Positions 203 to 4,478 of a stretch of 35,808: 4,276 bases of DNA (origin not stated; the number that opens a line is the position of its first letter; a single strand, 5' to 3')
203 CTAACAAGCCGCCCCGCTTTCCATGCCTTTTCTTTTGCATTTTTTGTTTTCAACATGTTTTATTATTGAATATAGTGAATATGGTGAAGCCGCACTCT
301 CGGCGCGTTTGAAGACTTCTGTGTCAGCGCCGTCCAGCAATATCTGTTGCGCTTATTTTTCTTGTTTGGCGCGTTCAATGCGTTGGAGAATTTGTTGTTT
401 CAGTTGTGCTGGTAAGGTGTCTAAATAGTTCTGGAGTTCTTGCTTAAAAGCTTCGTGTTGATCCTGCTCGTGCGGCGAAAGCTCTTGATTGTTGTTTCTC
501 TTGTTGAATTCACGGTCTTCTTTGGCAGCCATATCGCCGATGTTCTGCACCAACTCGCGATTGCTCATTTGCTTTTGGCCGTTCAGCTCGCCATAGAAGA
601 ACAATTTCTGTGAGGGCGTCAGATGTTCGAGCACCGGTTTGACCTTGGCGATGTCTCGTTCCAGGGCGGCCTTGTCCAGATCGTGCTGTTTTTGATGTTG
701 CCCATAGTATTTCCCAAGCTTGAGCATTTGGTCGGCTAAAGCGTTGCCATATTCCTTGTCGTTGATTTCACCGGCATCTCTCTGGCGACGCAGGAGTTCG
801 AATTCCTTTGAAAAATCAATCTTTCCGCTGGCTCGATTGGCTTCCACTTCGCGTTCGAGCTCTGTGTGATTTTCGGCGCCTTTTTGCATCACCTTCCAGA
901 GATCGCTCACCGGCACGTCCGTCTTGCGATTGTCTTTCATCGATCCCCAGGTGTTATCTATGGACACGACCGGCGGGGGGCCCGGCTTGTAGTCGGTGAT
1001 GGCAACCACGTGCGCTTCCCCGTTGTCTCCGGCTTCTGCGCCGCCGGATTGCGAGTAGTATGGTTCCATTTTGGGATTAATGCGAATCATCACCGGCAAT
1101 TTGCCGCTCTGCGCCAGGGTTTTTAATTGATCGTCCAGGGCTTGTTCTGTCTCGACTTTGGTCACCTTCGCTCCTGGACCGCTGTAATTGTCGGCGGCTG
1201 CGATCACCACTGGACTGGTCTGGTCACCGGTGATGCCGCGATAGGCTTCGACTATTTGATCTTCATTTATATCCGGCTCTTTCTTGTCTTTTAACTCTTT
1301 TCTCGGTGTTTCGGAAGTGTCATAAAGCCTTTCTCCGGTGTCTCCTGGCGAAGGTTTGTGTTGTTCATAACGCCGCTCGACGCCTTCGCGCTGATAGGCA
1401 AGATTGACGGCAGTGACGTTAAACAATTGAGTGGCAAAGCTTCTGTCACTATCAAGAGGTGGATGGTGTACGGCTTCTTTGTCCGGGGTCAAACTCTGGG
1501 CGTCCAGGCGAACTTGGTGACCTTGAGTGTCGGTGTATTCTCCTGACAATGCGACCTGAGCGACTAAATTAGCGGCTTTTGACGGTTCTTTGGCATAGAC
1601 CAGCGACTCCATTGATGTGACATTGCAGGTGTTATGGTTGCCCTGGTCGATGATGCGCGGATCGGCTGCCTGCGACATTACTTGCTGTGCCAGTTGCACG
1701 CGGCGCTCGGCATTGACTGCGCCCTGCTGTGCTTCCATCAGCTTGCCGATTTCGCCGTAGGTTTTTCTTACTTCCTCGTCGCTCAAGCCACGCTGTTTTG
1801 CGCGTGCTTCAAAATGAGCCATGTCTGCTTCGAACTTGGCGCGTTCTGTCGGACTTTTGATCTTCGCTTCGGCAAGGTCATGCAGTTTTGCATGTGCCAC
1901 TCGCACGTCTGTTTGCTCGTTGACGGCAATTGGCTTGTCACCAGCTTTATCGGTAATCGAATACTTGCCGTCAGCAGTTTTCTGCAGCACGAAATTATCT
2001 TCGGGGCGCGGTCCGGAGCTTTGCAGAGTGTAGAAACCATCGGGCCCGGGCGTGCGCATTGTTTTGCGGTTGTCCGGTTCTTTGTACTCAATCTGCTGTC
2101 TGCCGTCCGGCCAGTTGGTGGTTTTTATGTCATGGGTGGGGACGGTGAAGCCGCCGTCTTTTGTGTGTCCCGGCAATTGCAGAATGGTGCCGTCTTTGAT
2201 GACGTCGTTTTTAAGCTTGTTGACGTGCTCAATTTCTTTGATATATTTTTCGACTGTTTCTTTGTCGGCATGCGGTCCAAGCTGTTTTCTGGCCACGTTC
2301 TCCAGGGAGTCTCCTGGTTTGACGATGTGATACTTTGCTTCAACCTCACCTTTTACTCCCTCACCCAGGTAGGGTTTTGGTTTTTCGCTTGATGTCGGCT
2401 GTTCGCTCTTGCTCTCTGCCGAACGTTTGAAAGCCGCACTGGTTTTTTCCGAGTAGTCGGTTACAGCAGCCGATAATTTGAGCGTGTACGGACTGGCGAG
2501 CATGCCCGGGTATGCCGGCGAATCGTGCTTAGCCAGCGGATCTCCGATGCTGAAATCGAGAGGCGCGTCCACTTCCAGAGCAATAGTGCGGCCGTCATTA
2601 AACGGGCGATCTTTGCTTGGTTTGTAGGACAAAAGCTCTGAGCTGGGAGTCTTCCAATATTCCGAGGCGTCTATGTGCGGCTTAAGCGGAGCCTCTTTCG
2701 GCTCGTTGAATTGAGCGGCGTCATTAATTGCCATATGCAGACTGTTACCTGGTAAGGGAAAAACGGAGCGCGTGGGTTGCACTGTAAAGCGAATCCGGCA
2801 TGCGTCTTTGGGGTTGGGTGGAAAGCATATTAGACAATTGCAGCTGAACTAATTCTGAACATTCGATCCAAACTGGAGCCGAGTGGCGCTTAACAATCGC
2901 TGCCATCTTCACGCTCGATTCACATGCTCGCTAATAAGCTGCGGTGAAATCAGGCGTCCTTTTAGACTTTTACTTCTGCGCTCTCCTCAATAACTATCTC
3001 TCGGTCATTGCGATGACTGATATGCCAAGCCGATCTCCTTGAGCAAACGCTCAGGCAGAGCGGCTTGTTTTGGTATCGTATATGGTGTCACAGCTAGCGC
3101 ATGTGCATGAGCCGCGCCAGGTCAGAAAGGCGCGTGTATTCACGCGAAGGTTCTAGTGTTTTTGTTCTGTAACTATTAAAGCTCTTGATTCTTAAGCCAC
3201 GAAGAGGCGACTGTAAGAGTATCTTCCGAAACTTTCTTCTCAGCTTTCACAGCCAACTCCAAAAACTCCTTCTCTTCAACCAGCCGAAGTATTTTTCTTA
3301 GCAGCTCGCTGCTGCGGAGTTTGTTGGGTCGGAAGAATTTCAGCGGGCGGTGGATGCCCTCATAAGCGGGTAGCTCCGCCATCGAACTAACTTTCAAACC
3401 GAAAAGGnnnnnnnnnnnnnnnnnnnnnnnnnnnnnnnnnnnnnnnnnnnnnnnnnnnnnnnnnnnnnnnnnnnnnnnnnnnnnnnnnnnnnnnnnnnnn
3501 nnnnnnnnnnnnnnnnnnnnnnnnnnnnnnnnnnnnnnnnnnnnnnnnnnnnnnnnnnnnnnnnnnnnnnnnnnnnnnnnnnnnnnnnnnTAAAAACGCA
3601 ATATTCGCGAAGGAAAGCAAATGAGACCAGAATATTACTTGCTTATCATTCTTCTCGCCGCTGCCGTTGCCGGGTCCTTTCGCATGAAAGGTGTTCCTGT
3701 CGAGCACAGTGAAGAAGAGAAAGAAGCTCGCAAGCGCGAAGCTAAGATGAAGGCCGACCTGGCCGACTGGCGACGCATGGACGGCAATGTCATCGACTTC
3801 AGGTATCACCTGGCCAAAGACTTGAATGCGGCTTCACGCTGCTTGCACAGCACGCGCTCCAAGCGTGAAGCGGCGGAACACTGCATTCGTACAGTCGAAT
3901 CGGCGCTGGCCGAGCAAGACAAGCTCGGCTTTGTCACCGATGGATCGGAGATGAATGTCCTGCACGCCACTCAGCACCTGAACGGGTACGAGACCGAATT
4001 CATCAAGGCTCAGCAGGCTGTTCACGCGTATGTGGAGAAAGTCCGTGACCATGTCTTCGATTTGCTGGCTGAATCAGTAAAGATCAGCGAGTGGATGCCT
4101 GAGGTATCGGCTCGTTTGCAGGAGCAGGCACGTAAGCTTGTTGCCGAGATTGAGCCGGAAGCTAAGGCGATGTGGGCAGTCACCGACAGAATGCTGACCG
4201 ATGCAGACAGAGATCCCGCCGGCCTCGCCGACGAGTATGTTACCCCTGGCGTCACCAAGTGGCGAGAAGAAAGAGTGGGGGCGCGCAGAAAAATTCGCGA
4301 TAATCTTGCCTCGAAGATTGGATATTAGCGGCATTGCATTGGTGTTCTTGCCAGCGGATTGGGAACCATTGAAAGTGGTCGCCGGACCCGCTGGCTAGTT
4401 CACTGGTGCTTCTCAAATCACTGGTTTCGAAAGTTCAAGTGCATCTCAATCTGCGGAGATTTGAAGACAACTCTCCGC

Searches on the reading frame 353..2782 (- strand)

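Call 33: search_protein_families(library=pfam, proteins=[window:353-2782:-], max_evalue=0.01)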
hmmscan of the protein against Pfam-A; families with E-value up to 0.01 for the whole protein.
window:353-2782:- (809 aa): 1 family
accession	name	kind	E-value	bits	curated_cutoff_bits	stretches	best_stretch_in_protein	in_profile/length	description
PF01476.26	LysM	-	0.00096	19.5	20.9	1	152-204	1-43/43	LysM domain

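Call 88: search_protein_families(library=padloc, proteins=[window:353-2734:-], max_evalue=0.01)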
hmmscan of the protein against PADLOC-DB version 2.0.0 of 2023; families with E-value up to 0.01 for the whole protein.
window:353-2734:- (793 aa): 0 families

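Call 89: search_protein_families(library=ncbifam, proteins=[window:353-2734:-], max_evalue=0.01)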
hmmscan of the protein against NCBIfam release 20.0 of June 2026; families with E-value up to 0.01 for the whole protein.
window:353-2734:- (793 aa): 1 family
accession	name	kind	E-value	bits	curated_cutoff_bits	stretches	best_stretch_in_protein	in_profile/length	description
NF010723.1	PRK14125.1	equivalog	8.4e-05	22.5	60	1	134-189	33-86/87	cell division suppressor protein YneA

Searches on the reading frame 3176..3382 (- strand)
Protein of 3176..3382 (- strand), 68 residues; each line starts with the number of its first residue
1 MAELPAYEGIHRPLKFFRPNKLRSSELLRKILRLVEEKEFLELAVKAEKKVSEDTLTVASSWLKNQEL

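Call 60: search_protein_families(library=pfam, proteins=[window:3176-3382:-], max_evalue=0.1)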
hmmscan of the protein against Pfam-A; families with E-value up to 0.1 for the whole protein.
window:3176-3382:- (68 aa): 0 families

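Call 84: search_protein_representatives(protein=window:3176-3382:-)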
Query: 68 residues. Proteins with E-value up to 0.001 (for the whole library): 2; up to 1e-10: 1; up to 1e-30: 1. The best 2 are listed.
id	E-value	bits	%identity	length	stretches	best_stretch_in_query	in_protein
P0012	1.4e-35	135.2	100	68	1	1-68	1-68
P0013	8.1e-04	35.4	34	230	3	11-60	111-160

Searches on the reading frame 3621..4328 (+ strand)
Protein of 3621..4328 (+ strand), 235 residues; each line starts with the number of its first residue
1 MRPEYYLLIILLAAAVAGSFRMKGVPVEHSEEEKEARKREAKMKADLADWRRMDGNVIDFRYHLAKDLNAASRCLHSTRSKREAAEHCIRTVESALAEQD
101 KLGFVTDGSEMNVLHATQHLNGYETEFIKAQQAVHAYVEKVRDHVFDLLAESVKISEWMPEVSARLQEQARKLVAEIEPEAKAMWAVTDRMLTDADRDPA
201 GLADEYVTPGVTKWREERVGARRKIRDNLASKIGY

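Call 33: search_protein_families(library=pfam, proteins=[window:3621-4328:+], max_evalue=0.01)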
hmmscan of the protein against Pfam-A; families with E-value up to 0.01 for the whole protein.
window:3621-4328:+ (235 aa): 1 family
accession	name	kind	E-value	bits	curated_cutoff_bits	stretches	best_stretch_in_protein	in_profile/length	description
PF21943.1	TetR_C_46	-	0.0056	17.3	27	0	129-182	32-85/109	Tetracyclin repressor-like, C-terminal domain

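Call 34: find_homologous_proteins(query=window:3621-4328:+, max_evalue=0.001)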
Query window:3621-4328:+ (235 aa): 2 proteins with E <= 0.001 among 1238 candidates.
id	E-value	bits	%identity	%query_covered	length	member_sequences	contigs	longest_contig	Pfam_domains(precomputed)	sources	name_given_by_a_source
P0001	6.1e-150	515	100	100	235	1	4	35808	-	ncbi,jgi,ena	-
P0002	6.4e-65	237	54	100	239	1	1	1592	-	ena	-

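Call 48: find_encoding_contigs(protein=P0002, flank=10000)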
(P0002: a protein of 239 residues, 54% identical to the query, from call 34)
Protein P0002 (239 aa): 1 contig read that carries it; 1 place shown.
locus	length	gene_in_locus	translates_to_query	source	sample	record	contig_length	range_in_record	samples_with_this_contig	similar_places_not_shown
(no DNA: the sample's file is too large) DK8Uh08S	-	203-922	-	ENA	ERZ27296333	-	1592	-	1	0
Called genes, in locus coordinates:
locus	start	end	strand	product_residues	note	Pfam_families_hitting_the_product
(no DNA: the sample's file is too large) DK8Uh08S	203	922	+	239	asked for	-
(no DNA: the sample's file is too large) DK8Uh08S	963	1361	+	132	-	-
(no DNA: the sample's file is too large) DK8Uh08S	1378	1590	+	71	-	?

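Call 52: find_encoding_contigs(protein=P0001, flank=10000, max_places=2)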
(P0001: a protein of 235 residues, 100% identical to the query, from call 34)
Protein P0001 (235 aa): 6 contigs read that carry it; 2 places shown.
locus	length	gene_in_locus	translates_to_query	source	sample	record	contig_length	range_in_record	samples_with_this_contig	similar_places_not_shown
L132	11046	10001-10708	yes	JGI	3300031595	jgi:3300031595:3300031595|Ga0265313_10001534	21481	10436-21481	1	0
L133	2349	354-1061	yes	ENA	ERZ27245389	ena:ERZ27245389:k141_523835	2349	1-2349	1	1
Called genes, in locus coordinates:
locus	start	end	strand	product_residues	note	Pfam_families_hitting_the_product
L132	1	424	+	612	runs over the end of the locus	PF00989:PAS, PF08448:PAS_4, PF13426:PAS_9, PF00512:HisKA, PF02518:HATPase_c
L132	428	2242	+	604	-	PF00512:HisKA, PF02518:HATPase_c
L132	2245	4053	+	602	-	PF13188:PAS_8 (faint), PF00989:PAS, PF08448:PAS_4 (weak), PF13426:PAS_9 (weak), PF00512:HisKA, PF02518:HATPase_c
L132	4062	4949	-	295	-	PF12895:ANAPC3 (faint), PF14559:TPR_19 (faint), PF00515:TPR_1 (faint), PF07719:TPR_2 (faint), PF13181:TPR_8 (faint), PF13424:TPR_12 (faint), PF13432:TPR_16 (faint), PF13428:TPR_14 (faint)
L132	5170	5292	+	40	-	-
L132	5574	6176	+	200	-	-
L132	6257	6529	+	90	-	-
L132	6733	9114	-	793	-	-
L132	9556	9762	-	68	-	-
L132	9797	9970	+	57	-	-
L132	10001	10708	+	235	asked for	-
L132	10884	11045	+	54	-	?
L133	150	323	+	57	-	-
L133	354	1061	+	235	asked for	-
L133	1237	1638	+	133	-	-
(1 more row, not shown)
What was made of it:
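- Checked: For copy 1, a gene caller places a 68-aa minus-strand ORF (3176-3382) between the box and the + gene at 3417 (call 52).
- For copy 1, a called convergent ORF lies between the box and the + gene (call 52).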

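Call 60: search_protein_families(library=pfam, proteins=[L132:5574-6176:+, L132:6257-6529:+], max_evalue=0.1)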
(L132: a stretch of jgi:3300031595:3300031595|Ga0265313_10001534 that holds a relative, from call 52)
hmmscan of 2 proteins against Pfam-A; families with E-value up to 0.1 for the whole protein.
L132:5574-6176:+ (200 aa): 1 family
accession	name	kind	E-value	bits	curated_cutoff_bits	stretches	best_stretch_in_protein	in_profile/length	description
PF19111.5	DUF5798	-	0.0001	22.9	27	1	151-199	13-60/89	Family of unknown function (DUF5798)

L132:6257-6529:+ (90 aa): 0 families

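Call 88: search_protein_families(library=padloc, proteins=[window:3621-4328:+], max_evalue=0.01)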
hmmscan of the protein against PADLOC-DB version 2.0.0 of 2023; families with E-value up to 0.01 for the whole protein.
window:3621-4328:+ (235 aa): 0 families

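Call 89: search_protein_families(library=ncbifam, proteins=[window:3621-4328:+], max_evalue=0.01)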
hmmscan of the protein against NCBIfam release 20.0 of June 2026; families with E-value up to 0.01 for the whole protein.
window:3621-4328:+ (235 aa): 1 family
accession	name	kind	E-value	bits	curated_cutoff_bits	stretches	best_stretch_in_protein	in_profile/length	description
NF004783.0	PRK06129.1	equivalog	0.0061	16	347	1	123-191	233-299/315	3-hydroxyacyl-CoA dehydrogenase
